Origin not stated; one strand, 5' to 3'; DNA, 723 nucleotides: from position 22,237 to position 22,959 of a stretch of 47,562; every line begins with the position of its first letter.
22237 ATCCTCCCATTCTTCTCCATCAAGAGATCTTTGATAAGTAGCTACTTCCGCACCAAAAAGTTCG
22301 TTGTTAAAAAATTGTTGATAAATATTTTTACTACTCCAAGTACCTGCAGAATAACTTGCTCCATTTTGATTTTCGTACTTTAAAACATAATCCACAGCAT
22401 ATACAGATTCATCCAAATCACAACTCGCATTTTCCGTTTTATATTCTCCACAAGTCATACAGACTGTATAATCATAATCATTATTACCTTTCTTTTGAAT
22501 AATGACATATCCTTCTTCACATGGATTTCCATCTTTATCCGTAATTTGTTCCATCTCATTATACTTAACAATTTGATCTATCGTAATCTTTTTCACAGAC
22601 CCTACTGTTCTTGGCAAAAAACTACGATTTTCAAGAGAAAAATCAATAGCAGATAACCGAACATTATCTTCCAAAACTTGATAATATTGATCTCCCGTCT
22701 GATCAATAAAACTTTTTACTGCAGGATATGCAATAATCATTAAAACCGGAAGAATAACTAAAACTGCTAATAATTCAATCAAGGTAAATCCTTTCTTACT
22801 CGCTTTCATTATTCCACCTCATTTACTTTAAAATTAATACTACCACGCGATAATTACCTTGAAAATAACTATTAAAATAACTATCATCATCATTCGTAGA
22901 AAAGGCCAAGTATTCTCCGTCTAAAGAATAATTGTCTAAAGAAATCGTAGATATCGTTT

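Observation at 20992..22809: Chimeric prepilin combining a class III signal, a pilin head, three Flg_new repeats and a 10-Cys tail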

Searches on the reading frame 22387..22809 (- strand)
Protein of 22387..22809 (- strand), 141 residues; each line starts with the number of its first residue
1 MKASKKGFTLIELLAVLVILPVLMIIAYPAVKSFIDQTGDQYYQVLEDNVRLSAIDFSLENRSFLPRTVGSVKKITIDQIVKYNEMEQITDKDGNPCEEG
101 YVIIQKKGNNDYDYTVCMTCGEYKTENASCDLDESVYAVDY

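Call 45: find_homologous_proteins(query=A2, max_evalue=1e-8)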
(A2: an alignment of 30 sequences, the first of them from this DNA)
Query A2 (30 sequences) (141 aa, profile of the alignment): 754 proteins with E <= 1e-8 among 8000 candidates; the best 120 are listed.
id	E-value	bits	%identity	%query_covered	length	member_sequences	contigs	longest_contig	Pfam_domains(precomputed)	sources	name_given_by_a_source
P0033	5.1e-48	180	61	91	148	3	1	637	PF07963.18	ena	-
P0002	1.6e-43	166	43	93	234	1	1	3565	PF07963.18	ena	-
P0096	2.4e-43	165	36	91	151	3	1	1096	-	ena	-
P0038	7.1e-40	154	48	90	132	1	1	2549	-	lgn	-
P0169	1.3e-35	140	35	89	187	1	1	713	PF07963.18,PF00366.27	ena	-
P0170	3.1e-35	139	35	90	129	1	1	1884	PF07963.18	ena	-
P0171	1.0e-34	137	32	89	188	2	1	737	PF07963.18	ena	-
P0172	2.0e-34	136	37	85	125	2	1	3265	PF07963.18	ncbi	-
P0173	6.1e-34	135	36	90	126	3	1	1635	PF07963.18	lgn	-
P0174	1.6e-33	134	36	82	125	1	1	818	PF07963.18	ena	-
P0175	1.8e-32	130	38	81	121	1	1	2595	PF07963.18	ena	-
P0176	3.6e-32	129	36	82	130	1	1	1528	PF07963.18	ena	-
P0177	6.4e-32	128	31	85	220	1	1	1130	PF07963.18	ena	-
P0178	1.6e-31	127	33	89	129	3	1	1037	PF07963.18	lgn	-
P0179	2.9e-31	126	31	87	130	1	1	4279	PF07963.18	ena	-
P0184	4.0e-31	126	31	87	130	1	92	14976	PF07963.18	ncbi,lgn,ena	-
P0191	1.6e-29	120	28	67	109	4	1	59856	PF07963.18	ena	-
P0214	5.5e-21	93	32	89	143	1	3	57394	PF07963.18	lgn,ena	-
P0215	8.6e-20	89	27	88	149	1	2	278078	PF07963.18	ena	-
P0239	7.4e-17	79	35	80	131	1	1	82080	PF07963.18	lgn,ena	-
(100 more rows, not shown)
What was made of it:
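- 22405..22809 (-): Pilin module, aa 1-135. A long alpha1 helix (10-60) is followed by a small beta-sheet (72-76, 99-108, 111-120). Four conserved Cys sit at 97, 117, 120 and 130. In the non-redundant protein collection 754 proteins match at E<1e-8 (call 45).
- The head also occurs as minimal about 130-aa pilins (call 45).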

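Call 46: find_encoding_contigs(protein=P0215, flank=10000, max_places=1)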
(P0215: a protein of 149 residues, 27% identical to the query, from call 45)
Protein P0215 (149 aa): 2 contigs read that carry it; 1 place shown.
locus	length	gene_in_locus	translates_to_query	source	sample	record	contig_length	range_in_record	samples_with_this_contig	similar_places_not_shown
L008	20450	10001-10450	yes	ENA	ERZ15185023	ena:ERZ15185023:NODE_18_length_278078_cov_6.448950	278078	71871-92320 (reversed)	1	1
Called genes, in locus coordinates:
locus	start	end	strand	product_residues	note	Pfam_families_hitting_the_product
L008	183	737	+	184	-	PF04275:P-mevalo_kinase (faint), PF21448:DNMK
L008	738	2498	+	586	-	PF01411:tRNA-synt_2c, PF07973:tRNA_SAD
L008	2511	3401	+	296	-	PF06144:DNA_pol3_delta, PF21694:DNA_pol3_delta_C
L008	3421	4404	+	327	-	PF00579:tRNA-synt_1b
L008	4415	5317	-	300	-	PF11858:DUF3378, PF01351:RNase_HII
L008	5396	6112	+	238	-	PF02674:Colicin_V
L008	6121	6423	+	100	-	PF00085:Thioredoxin, PF13098:Thioredoxin_2, PF13728:TraF (weak), PF13905:Thioredoxin_8 (faint), PF07449:HyaE (weak)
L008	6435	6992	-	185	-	PF01205:Impact_N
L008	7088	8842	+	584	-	PF01541:GIY-YIG, PF27096:UvrC_M, PF22920:UvrC_RNaseH, PF08459:UvrC_RNaseH_dom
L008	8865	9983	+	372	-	PF07963:N_methyl (weak)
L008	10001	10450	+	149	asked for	PF07963:N_methyl (weak)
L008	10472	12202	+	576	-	PF02518:HATPase_c, PF13589:HATPase_c_3, PF01119:DNA_mis_repair, PF08676:MutL_C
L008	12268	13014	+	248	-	-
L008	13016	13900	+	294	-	PF01745:IPT, PF01715:IPPT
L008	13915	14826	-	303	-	PF01841:Transglut_core (weak)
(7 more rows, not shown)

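Call 47: find_encoding_contigs(protein=P0239, flank=10000, max_places=1)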
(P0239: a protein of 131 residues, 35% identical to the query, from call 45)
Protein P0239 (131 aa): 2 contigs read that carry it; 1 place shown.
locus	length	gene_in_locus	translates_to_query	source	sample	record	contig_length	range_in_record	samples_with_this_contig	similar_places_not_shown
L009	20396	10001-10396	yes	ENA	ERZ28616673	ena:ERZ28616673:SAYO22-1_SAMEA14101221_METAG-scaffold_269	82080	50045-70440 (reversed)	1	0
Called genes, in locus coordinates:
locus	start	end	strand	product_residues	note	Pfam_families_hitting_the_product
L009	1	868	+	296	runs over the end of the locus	PF01565:FAD_binding_4, PF02873:MurB_C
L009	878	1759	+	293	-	PF08478:POTRA_1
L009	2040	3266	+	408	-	PF00579:tRNA-synt_1b, PF22421:SYY_C-terminal, PF01479:S4 (weak)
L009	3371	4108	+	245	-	PF20582:UPF0758_N, PF04002:RadC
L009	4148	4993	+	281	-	-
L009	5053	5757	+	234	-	-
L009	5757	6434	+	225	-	-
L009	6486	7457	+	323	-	PF00664:ABC_membrane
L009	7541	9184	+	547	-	PF00753:Lactamase_B, PF12706:Lactamase_B_2, PF22505:RNase_J_b_CASP, PF07521:RMMBL, PF17770:RNase_J_C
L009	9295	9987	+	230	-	PF13240:Zn_Ribbon_1 (weak)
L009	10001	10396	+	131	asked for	PF07963:N_methyl (weak)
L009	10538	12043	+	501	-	PF01676:Metalloenzyme, PF06415:iPGM_N, PF01663:Phosphodiest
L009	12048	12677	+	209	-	PF00293:NUDIX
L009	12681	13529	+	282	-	PF02557:VanY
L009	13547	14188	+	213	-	PF01027:Bax1-I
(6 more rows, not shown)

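Call 48: find_encoding_contigs(protein=P0191, flank=10000, max_places=1)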
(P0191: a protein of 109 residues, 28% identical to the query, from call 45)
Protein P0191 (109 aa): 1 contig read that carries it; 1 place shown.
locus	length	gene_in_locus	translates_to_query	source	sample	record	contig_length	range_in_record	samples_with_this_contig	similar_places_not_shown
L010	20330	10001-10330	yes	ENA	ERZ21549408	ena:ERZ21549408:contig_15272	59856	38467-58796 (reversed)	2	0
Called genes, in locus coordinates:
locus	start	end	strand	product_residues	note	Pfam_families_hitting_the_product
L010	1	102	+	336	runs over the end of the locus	PF05958:tRNA_U5-meth_tr (weak), PF02475:TRM5-TYW2_MTfase (weak), PF05175:MTS (weak), PF13847:Methyltransf_31, PF13649:Methyltransf_25 (weak), PF05958:tRNA_U5-meth_tr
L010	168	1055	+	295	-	PF10543:ORF6N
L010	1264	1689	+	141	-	-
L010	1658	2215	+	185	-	-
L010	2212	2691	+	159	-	PF00293:NUDIX, PF22327:Nudt16-like (weak)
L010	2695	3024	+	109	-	PF02811:PHP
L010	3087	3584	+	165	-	-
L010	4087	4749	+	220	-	PF00005:ABC_tran, PF13304:AAA_21 (faint)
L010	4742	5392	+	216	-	-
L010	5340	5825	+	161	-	-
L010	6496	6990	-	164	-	-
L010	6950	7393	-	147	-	-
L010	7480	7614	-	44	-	-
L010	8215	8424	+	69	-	-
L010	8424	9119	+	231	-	PF00005:ABC_tran, PF13304:AAA_21 (weak)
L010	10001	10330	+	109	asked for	PF07963:N_methyl (weak)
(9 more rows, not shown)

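Call 65: search_solved_structures(query=A2, max_evalue=1, show_alignments=3)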
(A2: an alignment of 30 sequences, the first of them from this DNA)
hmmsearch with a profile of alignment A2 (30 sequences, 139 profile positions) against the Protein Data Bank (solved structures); distinct sequences matched with E-value up to 1: 22.
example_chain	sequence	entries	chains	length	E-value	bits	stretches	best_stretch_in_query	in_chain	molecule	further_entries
9egp_A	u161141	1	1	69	3.8e-11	46.3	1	2-61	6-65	Geopilin domain 1 protein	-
7tgg_A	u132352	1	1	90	1.3e-09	41.3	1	2-63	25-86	Geopilin domain 1 protein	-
8pfb_G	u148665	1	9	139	1.2e-07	35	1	7-60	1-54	Type IV pilin PilE1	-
9lab_B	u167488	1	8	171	1.4e-07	34.7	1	1-52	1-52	MSHA major pilin subunit MshA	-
9laa_A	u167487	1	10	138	2.3e-07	34.1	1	2-37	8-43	Type IV pilin protein PilA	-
2m7g_A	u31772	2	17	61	4.7e-07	33.1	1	7-65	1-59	Geopilin domain 1 protein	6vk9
2hi2_A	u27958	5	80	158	1.1e-06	31.8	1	7-93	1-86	Fimbrial protein | PilA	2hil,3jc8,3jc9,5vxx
8tj2_C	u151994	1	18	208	1.5e-06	31.4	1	7-62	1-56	Type IV major pilin protein PilA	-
8p3b_A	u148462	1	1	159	1.6e-06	31.3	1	7-93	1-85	Fimbrial protein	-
3sok_A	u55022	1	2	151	2.1e-06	30.9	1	7-57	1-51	Fimbrial protein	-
5kua_A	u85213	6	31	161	2.3e-06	30.8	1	7-89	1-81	pilin | Neisseria meningitidis PilE variant SB-GATDH | Neisseria meningitidis PilE, SB-DATDH variant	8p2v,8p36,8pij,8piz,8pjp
1ay2_A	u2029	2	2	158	2.4e-06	30.7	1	7-70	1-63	TYPE 4 PILIN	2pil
8tob_GA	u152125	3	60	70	3.8e-06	30.1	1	8-40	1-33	Fimbrial protein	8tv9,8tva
1oqw_A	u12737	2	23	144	5.6e-06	29.6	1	7-38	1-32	Fimbrial protein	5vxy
8qqj_J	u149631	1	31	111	5.6e-06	29.6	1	7-40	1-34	Type IV narrow pilus major component PilA5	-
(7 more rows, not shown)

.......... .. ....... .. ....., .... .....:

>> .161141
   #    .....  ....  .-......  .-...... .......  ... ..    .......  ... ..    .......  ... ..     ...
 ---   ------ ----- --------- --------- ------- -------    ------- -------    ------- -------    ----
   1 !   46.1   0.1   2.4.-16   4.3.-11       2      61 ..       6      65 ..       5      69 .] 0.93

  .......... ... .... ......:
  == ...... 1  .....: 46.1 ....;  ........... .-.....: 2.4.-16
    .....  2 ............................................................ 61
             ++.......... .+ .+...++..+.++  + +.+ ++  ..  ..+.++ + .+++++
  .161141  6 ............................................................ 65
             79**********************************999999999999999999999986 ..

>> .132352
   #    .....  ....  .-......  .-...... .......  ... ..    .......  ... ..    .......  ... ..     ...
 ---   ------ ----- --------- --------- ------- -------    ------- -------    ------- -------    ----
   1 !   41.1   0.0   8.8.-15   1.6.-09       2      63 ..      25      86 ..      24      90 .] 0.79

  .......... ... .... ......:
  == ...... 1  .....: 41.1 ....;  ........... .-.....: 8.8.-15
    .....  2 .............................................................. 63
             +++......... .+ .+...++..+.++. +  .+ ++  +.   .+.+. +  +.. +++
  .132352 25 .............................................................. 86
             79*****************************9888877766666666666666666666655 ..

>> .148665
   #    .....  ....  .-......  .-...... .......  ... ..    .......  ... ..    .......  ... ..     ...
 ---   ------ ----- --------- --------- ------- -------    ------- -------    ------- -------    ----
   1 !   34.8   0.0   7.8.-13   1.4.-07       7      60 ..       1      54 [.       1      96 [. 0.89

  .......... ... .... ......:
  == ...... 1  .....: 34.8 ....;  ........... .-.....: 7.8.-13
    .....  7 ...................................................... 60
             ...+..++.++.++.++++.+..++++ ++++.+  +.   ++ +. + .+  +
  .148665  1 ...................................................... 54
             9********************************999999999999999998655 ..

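Call 68: find_encoding_contigs(protein=P0184, flank=10000, max_places=2)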
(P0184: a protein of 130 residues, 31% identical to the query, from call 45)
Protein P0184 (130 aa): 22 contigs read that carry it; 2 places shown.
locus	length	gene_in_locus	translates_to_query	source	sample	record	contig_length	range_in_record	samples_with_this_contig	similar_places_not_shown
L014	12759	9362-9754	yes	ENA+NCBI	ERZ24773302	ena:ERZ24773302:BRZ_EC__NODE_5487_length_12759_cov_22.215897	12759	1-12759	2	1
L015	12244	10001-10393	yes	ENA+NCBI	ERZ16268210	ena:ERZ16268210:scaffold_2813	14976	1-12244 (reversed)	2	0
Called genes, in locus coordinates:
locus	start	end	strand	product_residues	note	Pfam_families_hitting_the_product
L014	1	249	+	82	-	?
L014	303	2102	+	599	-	PF00009:GTP_EFTU, PF03144:GTP_EFTU_D2, PF22042:EF-G_D2 (weak), PF00679:EFG_C, PF06421:LepA_C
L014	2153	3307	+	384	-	PF02683:DsbD_TM, PF13386:DsbD_2, PF00578:AhpC-TSA, PF08534:Redoxin, PF13905:Thioredoxin_8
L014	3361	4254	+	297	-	PF00149:Metallophos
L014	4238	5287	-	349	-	PF00768:Peptidase_S11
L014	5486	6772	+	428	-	PF13173:AAA_14, PF13635:DUF4143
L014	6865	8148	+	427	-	PF13173:AAA_14, PF13635:DUF4143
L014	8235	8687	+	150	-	-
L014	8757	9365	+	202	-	PF02592:Vut_1 (faint)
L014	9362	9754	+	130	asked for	PF07963:N_methyl (weak)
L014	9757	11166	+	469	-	-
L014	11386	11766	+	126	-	-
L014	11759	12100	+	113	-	PF22296:bAvd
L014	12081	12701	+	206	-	-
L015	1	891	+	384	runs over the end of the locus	PF02683:DsbD_TM, PF13386:DsbD_2, PF00578:AhpC-TSA, PF08534:Redoxin, PF13905:Thioredoxin_8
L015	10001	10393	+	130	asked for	PF07963:N_methyl (weak)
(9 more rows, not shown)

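Call 69: find_encoding_contigs(protein=P0214, flank=10000, max_places=1)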
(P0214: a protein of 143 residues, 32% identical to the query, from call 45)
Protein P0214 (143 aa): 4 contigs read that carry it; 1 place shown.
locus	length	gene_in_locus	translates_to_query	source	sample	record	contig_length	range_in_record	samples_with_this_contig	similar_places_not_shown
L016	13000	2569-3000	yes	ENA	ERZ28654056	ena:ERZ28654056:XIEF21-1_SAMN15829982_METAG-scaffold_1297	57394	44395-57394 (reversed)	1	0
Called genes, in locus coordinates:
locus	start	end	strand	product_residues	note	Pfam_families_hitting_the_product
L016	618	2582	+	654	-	PF00456:Transketolase_N, PF02779:Transket_pyr, PF22613:Transketolase_C_1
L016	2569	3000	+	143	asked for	PF07963:N_methyl (weak)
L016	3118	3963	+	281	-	-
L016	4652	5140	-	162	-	-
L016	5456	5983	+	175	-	-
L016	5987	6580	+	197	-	-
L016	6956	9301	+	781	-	PF03477:ATP-cone, PF13597:NRDD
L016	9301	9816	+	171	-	PF13353:Fer4_12, PF04055:Radical_SAM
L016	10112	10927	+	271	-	-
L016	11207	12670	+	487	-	PF13328:HD_4, PF01966:HD, PF04607:RelA_SpoT, PF02824:TGS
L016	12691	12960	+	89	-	-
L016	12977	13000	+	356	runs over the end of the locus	-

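Call 83: find_related_loci(query=A2, collection=metagenome_contigs, flank=10000)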
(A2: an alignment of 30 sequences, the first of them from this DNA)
Query A2 (141 aa) in metagenome_contigs; peptide patterns used: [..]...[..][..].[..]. (x = any residue, [..] = any of these).
600 stretches matched a pattern (row limit reached: there are more); 113 encode a relative of the query (tblastn E <= 1e-3); the best 80 are kept; 80 distinct loci.
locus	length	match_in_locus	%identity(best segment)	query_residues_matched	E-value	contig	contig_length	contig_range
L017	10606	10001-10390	38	5-134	7e-28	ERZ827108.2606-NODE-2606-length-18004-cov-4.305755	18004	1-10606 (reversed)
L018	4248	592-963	38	4-119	4e-14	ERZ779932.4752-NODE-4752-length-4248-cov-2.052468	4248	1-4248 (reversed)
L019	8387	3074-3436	30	1-118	6e-10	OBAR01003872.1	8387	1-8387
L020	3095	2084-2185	62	4-37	3e-9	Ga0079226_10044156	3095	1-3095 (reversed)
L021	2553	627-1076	29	2-119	5e-9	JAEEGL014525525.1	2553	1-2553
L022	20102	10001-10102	68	5-38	1e-8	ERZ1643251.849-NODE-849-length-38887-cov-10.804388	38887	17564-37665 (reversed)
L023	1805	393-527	53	5-49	3e-8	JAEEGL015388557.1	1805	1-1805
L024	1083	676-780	63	4-38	3e-8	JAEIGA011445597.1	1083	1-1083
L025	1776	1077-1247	33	4-60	4e-8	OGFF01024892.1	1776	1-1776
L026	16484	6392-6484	61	7-37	7e-8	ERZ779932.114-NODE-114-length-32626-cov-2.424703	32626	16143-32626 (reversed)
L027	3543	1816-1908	65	1-31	9e-8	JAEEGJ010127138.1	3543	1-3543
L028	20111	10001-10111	57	2-38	8e-8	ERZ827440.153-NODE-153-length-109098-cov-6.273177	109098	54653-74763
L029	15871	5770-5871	62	5-38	6e-8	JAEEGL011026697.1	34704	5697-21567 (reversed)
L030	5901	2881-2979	61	5-37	1e-7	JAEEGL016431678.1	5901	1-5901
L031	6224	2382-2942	42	4-57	1e-7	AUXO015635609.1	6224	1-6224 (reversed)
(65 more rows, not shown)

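Call 96: search_protein_families(library=pfam, proteins=[L100:140-1732:+, L100:1749-2180:+, L100:2199-3023:+, L100:3071-4366:+, L100:4366-5259:+, L100:5259-6044:+, L100:6111-6950:+, L100:6993-7655:+, L100:11797-12591:+, L100:7746-9950:+], max_evalue=0.5)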
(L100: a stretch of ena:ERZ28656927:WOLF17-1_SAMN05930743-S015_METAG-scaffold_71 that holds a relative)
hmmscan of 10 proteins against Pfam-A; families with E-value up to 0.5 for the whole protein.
L100:140-1732:+ (530 aa): 1 family
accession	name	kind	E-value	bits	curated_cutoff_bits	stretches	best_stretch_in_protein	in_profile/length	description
PF18885.6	DUF5648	-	0.18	12.5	25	0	309-356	45-91/134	Domain of unknown function (DUF5648)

L100:1749-2180:+ (143 aa): 1 family
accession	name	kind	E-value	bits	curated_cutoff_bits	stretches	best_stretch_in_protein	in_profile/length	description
PF17424.7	DUF5411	-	1.7e-47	161.2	30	1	1-132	1-134/134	Family of unknown function (DUF5411)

L100:2199-3023:+ (274 aa): 2 families
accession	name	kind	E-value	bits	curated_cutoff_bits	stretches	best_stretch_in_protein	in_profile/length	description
PF16976.10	RcpC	-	2.5e-05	24.6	28.8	1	123-214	8-95/114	Flp pilus assembly protein RcpC/CpaB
PF08666.17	SAF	-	0.0014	19.6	21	1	46-94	2-50/63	SAF domain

L100:3071-4366:+ (431 aa): 24 families
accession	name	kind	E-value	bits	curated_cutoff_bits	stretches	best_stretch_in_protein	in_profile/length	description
PF00437.27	T2SSE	-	9.2e-26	90.8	24.9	1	96-270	103-272/370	Type II/IV secretion system protein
PF20720.3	nSTAND3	-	0.0014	18.7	27.2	1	121-184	1-64/155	Novel STAND NTPase 3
PF07724.20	AAA_2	-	0.0047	17.4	27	1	139-214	5-79/166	AAA domain (Cdc48 subfamily)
PF00270.35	DEAD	-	0.0057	16.8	26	1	130-176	7-57/167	DEAD/DEAH box helicase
PF13238.12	AAA_18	-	0.0058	17.5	29.4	1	140-205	1-66/128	AAA domain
PF13401.12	AAA_22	-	0.0086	16.8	27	1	140-172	8-33/130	AAA domain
PF10412.15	TrwB_AAD_bind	-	0.017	14.4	20.5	1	139-231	17-97/387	Type IV secretion-system coupling protein DNA-binding domain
PF07728.20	AAA_5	-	0.018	15.5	22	1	139-220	1-77/139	AAA domain (dynein-related subfamily)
PF02492.25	cobW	-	0.018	15.1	20.7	1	140-180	3-44/180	CobW/HypB/UreG, nucleotide-binding domain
PF01580.24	FtsK_SpoIIIE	-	0.021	14.7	24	1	138-157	40-59/221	FtsK/SpoIIIE family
PF00910.28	RNA_helicase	-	0.022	15.7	21.5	1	140-164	1-25/105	RNA helicase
PF16796.11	Microtub_bd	-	0.027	14.8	27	1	118-156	71-110/155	Microtubule binding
PF00158.32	Sigma54_activat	-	0.044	13.9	20.2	1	120-169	5-55/168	Sigma-54 interaction domain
PF14532.12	Sigma54_activ_2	-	0.047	14.4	25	1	126-176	10-60/138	Sigma-54 interaction domain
PF02367.23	TsaE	-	0.064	13.7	26.6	1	123-162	7-46/128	Threonylcarbamoyl adenosine biosynthesis protein TsaE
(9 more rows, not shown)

L100:4366-5259:+ (297 aa): 1 family
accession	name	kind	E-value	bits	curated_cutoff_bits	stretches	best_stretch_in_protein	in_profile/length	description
PF13067.11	DUF3930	-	0.046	13.9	25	1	86-105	24-43/51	Protein of unknown function (DUF3930)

L100:5259-6044:+ (261 aa): 2 families
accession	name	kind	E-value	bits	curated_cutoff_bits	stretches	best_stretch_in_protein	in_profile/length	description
PF11674.13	DUF3270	-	0.011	16.4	25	1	43-99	24-81/86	Protein of unknown function (DUF3270)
PF10423.15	AMNp_N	-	0.19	11.9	27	1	108-147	67-106/154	Bacterial AMP nucleoside phosphorylase N-terminus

L100:6111-6950:+ (279 aa): 3 families
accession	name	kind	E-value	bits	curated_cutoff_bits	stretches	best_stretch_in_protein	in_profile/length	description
PF01522.26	Polysacc_deac_1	-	1.1e-05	25.9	23.1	1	117-171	9-63/124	Polysaccharide deacetylase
PF06810.17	Phage_scaffold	-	0.049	14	35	1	33-83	98-147/170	Phage capsid assembly scaffolding protein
PF13344.12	Hydrolase_6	-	0.094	13.2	27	1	136-205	26-94/101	Haloacid dehalogenase-like hydrolase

L100:6993-7655:+ (220 aa): 1 family
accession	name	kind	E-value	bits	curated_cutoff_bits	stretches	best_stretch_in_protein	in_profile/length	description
PF23171.1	bHLH_HIF1A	-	0.094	13.4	27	1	31-59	32-62/80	Hypoxia-inducible factor 1-alpha bHLH domain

L100:11797-12591:+ (264 aa): 1 family
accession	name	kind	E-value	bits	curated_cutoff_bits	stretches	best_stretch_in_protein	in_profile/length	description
PF25184.1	YxzE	-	0.072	14.6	40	1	8-44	3-39/65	YxzE-like putative bacteriocin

L100:7746-9950:+ (734 aa): 5 families
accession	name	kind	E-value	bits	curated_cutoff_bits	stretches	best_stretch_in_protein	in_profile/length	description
PF09479.16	Flg_new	-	1.4e-20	73.6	27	2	461-526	1-64/65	Listeria-Bacteroides repeat domain (List_Bact_rpt)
PF18998.6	Flg_new_2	-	5.7e-09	36.3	23.6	2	461-530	1-71/73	Divergent InlB B-repeat domain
PF07963.17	N_methyl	-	5.1e-08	32.6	21.2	1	1-27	1-27/27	Prokaryotic N-terminal methylation motif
PF07419.17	PilM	-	0.036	14.4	25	1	644-689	41-86/136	PilM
PF11687.14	DUF3284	-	0.35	11.2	23.7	0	262-311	33-82/119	Domain of unknown function (DUF3284)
